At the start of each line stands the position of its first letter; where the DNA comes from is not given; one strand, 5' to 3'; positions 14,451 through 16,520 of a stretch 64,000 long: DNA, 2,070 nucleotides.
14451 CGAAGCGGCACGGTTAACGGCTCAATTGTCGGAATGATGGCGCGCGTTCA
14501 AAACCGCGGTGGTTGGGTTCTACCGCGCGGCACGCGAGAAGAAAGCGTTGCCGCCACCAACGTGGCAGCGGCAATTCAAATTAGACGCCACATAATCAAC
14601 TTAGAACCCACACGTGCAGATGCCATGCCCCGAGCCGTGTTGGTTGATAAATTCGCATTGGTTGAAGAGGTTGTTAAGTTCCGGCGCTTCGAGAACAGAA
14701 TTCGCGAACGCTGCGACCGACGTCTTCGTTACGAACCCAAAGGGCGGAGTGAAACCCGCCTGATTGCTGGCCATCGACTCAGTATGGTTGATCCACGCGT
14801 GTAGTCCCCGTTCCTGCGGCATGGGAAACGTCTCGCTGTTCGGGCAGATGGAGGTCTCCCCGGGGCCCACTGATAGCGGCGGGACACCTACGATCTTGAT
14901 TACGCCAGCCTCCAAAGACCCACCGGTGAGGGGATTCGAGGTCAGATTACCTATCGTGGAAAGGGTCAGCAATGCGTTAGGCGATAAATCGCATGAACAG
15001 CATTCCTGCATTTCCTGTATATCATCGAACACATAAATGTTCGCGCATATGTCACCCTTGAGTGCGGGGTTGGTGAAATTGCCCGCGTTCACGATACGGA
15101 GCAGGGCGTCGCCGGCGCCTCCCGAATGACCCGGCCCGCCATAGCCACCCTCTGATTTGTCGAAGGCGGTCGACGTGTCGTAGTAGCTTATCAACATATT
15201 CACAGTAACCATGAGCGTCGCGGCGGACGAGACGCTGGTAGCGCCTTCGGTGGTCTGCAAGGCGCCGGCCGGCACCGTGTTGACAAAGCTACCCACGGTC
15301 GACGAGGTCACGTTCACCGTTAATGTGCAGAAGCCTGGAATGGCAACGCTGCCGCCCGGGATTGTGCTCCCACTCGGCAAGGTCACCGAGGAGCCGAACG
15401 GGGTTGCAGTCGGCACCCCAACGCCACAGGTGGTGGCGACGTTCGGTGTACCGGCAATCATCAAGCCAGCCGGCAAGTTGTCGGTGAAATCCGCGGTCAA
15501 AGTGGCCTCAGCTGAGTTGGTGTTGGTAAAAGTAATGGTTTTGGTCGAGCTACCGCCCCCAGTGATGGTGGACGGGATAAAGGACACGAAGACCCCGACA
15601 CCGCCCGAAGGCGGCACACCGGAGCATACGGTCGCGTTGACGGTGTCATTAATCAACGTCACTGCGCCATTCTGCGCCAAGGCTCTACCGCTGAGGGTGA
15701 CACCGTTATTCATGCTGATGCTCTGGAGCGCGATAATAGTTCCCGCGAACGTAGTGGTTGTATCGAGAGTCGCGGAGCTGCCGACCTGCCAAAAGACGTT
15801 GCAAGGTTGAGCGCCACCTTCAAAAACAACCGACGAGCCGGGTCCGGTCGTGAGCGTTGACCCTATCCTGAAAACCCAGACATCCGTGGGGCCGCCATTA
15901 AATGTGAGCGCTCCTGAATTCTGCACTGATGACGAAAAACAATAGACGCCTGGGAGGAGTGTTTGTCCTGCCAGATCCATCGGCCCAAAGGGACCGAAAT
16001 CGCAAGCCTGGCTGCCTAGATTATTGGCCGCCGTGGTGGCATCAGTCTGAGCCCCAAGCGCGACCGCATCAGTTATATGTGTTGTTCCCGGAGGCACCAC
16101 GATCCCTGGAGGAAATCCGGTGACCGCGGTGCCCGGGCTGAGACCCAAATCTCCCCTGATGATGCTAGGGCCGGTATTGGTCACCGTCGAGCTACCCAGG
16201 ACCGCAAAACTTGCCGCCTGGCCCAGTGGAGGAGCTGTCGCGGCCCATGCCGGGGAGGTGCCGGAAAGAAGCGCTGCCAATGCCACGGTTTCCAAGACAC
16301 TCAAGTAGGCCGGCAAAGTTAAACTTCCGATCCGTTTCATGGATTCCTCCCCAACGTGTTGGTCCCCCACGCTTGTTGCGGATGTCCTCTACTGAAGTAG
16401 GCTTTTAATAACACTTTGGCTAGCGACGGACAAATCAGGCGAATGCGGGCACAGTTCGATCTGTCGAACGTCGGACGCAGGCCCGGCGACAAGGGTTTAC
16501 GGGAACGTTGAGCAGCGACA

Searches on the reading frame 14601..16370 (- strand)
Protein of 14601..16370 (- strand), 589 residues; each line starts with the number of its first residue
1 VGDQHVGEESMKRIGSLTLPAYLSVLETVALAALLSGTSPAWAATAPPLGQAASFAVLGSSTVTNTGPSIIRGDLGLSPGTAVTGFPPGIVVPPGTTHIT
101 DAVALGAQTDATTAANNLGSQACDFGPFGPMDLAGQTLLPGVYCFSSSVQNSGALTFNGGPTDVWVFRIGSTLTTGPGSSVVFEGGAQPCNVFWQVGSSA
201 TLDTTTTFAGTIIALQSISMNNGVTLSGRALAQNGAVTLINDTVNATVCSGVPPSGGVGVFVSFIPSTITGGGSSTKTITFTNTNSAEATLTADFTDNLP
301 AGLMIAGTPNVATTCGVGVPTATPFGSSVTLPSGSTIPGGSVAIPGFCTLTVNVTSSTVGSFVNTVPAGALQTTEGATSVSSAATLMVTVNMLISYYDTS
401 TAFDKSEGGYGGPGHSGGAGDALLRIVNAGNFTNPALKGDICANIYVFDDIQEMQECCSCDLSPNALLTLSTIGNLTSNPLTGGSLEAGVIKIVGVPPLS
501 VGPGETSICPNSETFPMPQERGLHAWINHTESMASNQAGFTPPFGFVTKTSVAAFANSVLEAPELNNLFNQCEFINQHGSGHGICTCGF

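Call 62: search_protein_families(library=pfam, proteins=[window:14601-16370:-], max_evalue=0.00001)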
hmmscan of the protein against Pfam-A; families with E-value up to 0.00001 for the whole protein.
window:14601-16370:- (589 aa): 2 families
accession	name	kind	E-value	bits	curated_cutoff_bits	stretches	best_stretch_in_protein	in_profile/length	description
PF11999.13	Ice_binding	-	6.2e-57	193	28.7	1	57-245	1-208/208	Ice-binding-like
PF25564.1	DUF7933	-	4.5e-25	88.4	26.5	1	263-388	6-123/123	Domain of unknown function (DUF7933)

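Call 77: search_protein_families(library=ncbifam, proteins=[window:14601-16370:-], max_evalue=0.01)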
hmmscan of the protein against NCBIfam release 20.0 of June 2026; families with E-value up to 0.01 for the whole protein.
window:14601-16370:- (589 aa): 1 family
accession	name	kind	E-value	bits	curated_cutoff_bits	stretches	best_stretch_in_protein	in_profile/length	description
NF045625.1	IBP_CFB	equivalog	1.8e-28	99.6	400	1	48-244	67-274/275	ice-binding protein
